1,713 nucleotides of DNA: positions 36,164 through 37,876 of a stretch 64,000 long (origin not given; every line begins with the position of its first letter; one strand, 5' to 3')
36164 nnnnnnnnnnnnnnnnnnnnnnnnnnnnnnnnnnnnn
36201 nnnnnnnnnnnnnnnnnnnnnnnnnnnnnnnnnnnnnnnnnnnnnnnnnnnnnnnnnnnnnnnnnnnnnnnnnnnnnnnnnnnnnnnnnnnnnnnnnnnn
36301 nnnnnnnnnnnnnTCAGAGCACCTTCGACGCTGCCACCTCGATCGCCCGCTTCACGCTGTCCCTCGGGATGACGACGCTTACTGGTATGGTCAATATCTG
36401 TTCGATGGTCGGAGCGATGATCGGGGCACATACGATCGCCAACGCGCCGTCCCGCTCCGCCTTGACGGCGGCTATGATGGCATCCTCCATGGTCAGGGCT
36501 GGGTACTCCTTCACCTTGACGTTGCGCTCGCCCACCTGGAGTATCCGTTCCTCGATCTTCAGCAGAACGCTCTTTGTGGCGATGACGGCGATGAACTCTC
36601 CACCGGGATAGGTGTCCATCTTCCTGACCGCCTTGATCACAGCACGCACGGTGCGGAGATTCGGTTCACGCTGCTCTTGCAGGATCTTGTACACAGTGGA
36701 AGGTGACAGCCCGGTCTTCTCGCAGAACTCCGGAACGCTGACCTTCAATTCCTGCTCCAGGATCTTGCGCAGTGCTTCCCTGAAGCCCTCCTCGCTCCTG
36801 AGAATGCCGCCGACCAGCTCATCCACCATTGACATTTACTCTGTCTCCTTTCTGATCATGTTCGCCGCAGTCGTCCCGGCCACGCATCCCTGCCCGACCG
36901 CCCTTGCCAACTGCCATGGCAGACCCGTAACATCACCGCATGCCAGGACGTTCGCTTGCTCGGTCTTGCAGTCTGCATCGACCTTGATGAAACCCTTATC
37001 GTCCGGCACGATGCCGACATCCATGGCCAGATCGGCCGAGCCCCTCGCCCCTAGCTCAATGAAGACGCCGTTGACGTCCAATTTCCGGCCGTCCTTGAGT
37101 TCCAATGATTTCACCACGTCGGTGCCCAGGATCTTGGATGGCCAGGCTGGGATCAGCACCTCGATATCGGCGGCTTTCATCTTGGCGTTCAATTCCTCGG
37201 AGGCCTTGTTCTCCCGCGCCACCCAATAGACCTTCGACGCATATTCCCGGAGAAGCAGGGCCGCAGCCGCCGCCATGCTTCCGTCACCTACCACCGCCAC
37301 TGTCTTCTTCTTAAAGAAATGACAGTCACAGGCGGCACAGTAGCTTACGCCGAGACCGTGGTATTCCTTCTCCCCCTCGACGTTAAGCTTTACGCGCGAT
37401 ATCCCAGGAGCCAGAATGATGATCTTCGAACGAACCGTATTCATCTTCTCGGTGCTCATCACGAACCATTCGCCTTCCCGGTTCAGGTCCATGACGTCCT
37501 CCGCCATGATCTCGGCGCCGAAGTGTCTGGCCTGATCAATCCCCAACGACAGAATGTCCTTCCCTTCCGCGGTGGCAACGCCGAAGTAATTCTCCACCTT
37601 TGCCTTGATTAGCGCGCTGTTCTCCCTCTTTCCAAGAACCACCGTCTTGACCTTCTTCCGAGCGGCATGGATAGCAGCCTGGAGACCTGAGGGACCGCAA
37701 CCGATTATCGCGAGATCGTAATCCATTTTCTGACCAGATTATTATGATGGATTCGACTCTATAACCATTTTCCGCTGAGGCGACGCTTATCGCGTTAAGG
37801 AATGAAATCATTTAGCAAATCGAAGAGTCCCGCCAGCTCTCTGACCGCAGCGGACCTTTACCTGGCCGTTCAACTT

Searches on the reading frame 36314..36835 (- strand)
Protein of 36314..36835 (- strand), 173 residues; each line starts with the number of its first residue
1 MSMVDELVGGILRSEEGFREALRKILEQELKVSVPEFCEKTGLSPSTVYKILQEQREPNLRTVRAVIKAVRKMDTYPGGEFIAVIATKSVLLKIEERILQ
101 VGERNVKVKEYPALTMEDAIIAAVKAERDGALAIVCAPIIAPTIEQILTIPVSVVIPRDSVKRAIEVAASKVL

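Call 32: search_protein_families(library=pfam, proteins=[window:36314-36835:-], max_evalue=0.001)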
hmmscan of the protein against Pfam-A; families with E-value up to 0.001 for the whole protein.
window:36314-36835:- (173 aa): 3 families
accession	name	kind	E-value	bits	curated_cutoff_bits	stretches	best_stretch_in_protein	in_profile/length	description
PF01381.28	HTH_3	-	1.2e-05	25.7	23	1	22-69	1-47/55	Helix-turn-helix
PF19776.5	DUF6262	-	0.00017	22.1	29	1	19-51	21-53/110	Family of unknown function (DUF6262)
PF21716.3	dnstrm_HI1420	-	0.00047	20.4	27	0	36-70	48-82/90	Probable addiction module antidote protein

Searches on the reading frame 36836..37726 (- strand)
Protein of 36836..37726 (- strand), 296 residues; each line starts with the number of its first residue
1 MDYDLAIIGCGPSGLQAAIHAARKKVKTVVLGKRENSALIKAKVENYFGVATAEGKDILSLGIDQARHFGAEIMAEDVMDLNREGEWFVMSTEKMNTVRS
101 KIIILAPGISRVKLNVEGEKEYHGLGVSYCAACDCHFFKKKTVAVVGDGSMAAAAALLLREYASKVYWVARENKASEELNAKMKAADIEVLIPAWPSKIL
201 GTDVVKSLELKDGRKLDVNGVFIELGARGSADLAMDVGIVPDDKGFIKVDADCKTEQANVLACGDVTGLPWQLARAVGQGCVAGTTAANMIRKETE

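Call 32: search_protein_families(library=pfam, proteins=[window:36836-37726:-], max_evalue=0.001)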
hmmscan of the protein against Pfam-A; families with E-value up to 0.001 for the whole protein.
window:36836-37726:- (296 aa): 12 families
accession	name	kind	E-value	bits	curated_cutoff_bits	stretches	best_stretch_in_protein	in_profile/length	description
PF07992.20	Pyr_redox_2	-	3.2e-36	125.7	26.1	1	3-280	1-291/291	Pyridine nucleotide-disulphide oxidoreductase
PF13738.12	Pyr_redox_3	-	7.2e-14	52.2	30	1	68-216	93-255/305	Pyridine nucleotide-disulphide oxidoreductase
PF01134.28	GIDA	-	2.4e-06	27.3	22.1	0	4-34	1-31/391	Glucose inhibited division protein A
PF00070.33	Pyr_redox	-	3.8e-06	27.8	22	0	143-212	2-81/82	Pyridine nucleotide-disulphide oxidoreductase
PF07991.19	KARI_N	-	4.8e-06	26.7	20.6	0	138-179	2-43/165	Acetohydroxy acid isomeroreductase, NADPH-binding domain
PF01266.30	DAO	-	9.6e-06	25.8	27.9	0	4-34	1-31/353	FAD dependent oxidoreductase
PF13241.12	NAD_binding_7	-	8.3e-05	23.6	22.1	0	138-189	5-54/104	Putative NAD(P)-binding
PF03486.20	HI0933_like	-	0.00028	20.8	50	0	4-35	2-33/244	HI0933-like protein Rossmann domain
PF01488.26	Shikimate_DH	-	0.00047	20.7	24.3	0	138-190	10-63/138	Shikimate / quinate 5-dehydrogenase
PF02737.24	3HCDH_N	-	0.00069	20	22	0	142-185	1-44/180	3-hydroxyacyl-CoA dehydrogenase, NAD binding domain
PF12831.13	FAD_oxidored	-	0.00074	19.3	27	0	4-33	1-30/416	FAD dependent oxidoreductase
PF01946.23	Thi4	-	0.00093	18.9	26.2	0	2-33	17-49/235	Thi4 family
